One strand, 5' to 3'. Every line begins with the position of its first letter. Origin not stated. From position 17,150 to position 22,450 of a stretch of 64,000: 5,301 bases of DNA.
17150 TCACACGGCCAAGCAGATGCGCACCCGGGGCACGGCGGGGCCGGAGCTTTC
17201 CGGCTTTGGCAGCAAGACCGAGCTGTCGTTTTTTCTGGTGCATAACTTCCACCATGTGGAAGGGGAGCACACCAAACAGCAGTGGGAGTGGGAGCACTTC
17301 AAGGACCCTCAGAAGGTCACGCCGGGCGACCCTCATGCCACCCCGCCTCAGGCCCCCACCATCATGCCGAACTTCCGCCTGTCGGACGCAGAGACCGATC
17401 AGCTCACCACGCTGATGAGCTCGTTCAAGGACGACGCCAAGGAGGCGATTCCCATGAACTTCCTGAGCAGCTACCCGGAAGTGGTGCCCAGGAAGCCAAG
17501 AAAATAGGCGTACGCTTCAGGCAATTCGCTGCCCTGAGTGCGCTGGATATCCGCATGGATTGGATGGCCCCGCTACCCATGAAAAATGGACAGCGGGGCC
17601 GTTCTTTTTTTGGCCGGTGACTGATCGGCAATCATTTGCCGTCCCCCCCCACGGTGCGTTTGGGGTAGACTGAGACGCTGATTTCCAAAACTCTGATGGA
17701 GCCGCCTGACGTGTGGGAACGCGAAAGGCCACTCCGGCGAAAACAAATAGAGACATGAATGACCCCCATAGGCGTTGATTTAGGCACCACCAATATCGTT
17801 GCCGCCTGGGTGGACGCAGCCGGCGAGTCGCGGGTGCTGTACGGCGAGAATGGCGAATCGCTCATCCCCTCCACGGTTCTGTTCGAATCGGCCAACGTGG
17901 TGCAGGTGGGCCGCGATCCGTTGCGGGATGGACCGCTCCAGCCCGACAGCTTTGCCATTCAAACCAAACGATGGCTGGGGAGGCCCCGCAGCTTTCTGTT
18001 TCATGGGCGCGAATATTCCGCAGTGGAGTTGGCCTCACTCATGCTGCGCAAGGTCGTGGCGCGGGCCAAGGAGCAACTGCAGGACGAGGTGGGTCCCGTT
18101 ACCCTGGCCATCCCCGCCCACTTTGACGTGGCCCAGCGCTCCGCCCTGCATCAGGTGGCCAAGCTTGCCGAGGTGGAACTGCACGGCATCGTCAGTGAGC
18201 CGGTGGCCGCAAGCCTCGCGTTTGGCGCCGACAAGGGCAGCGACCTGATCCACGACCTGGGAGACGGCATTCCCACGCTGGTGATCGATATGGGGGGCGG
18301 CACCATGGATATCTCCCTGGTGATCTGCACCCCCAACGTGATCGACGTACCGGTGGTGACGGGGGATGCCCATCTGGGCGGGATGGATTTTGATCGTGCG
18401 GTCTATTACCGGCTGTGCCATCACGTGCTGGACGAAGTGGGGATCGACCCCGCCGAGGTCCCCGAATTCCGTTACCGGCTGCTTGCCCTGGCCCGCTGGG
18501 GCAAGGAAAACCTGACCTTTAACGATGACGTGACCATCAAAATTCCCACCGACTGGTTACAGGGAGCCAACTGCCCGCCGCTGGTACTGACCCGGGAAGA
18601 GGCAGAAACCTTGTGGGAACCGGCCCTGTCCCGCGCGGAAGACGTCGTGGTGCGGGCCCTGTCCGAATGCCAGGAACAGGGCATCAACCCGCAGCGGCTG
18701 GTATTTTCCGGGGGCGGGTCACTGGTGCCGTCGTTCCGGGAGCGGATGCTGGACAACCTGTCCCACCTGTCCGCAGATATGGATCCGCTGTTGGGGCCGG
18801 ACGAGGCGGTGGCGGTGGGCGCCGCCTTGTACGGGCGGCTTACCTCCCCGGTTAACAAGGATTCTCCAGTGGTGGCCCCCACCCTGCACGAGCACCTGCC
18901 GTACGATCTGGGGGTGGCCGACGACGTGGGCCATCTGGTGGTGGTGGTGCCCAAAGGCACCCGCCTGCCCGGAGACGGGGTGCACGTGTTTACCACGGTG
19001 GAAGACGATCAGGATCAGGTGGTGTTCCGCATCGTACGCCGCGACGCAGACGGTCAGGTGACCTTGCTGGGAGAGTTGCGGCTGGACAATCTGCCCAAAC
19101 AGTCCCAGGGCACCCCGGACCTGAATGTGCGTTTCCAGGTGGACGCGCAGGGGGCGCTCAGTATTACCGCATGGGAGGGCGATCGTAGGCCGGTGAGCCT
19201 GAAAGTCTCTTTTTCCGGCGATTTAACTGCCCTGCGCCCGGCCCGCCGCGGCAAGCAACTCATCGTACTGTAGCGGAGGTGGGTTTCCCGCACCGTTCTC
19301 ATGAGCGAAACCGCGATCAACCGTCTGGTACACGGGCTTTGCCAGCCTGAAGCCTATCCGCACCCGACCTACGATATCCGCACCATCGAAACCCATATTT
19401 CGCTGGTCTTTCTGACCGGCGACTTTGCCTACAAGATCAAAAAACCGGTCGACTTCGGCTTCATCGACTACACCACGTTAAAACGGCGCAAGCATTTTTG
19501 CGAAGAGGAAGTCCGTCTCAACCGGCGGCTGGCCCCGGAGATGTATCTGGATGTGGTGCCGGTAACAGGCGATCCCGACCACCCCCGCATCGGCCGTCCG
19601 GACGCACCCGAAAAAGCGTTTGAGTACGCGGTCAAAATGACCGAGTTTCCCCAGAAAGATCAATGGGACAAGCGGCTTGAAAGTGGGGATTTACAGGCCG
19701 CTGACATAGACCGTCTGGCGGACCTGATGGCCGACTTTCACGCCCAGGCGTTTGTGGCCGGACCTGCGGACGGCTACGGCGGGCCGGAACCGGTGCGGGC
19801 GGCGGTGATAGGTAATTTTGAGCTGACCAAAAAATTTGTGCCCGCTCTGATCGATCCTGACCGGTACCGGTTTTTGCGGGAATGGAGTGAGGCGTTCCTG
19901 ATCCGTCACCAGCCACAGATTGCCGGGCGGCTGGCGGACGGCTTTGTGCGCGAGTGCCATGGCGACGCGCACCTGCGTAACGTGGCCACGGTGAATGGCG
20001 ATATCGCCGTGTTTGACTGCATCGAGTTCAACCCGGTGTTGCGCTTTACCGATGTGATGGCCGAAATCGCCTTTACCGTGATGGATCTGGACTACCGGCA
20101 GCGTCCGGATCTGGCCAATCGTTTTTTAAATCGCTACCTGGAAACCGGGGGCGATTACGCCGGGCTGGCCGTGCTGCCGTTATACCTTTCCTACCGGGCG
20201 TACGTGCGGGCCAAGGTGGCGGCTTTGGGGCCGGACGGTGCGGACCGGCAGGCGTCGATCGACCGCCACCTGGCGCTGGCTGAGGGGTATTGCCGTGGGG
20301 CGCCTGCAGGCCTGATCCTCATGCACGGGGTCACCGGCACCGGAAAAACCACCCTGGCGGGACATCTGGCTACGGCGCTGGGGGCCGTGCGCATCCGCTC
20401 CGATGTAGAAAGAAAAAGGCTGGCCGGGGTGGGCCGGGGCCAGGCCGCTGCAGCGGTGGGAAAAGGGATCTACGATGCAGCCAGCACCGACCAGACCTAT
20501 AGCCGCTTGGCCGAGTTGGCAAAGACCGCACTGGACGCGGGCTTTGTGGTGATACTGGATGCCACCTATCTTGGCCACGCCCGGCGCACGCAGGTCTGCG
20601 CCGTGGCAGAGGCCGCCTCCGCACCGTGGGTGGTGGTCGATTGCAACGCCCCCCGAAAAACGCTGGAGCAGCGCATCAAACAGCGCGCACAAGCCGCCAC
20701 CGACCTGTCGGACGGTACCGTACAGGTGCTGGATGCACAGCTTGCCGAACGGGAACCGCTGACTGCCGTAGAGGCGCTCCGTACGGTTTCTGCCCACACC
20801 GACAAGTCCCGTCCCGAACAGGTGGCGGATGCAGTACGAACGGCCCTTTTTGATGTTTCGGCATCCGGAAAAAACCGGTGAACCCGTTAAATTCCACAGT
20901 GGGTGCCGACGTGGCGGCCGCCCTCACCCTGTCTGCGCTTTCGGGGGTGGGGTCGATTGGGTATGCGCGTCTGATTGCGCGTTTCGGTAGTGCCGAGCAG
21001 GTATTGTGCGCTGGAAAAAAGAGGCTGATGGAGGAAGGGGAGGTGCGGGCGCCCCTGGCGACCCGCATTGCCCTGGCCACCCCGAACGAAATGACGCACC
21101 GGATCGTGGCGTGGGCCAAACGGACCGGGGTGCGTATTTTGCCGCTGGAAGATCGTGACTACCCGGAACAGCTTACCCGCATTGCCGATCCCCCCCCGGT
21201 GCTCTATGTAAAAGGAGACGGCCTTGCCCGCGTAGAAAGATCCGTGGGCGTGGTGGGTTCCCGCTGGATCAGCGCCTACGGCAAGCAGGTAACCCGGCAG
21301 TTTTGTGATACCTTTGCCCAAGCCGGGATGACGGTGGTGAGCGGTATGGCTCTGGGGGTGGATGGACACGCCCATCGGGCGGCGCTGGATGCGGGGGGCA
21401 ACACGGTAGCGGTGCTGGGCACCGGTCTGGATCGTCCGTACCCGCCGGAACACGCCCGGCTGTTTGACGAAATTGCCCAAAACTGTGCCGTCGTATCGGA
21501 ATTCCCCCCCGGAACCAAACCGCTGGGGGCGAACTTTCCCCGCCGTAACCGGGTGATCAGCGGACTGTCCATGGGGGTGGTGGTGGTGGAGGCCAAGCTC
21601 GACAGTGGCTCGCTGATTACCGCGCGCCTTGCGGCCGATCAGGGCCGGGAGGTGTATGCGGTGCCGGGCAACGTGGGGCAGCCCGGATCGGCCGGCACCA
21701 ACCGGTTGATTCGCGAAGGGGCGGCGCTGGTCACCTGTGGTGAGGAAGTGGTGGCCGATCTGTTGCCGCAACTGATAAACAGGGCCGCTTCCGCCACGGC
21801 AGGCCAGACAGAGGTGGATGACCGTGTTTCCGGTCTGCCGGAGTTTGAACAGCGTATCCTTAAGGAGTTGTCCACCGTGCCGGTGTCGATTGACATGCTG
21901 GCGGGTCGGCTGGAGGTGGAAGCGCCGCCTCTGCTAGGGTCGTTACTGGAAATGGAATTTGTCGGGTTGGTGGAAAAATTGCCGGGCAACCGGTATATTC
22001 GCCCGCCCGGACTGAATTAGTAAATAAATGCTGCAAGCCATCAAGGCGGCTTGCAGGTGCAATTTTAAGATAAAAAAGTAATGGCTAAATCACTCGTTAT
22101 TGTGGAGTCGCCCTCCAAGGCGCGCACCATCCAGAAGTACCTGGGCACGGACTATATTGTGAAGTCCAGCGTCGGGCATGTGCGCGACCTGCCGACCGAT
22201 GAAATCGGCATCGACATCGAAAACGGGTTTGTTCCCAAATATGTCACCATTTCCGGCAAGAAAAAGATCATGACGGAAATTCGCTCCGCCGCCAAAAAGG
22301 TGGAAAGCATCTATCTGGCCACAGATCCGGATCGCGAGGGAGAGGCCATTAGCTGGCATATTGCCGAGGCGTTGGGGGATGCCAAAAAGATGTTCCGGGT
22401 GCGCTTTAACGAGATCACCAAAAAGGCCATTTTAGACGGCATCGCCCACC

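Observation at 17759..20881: Truncated Hsp70-like ATPase plus APH-kinase/P-loop-kinase fusion, in operon with dprA-topA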

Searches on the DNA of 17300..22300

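Call 69: search_rna_families(source=window, start=17300, end=22300, threshold=evalue, max_evalue=1)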
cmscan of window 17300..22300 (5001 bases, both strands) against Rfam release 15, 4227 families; matches with E-value up to 1: 1.
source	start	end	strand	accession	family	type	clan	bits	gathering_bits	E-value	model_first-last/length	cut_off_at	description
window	17545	17611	+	RF01489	sbrA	Gene; sRNA;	-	20.5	45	0.98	1-71/71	no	Listeria sRNA sbrA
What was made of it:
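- Tried and rejected: Rfam gave only a chance-level hit on the terminator (call 69).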
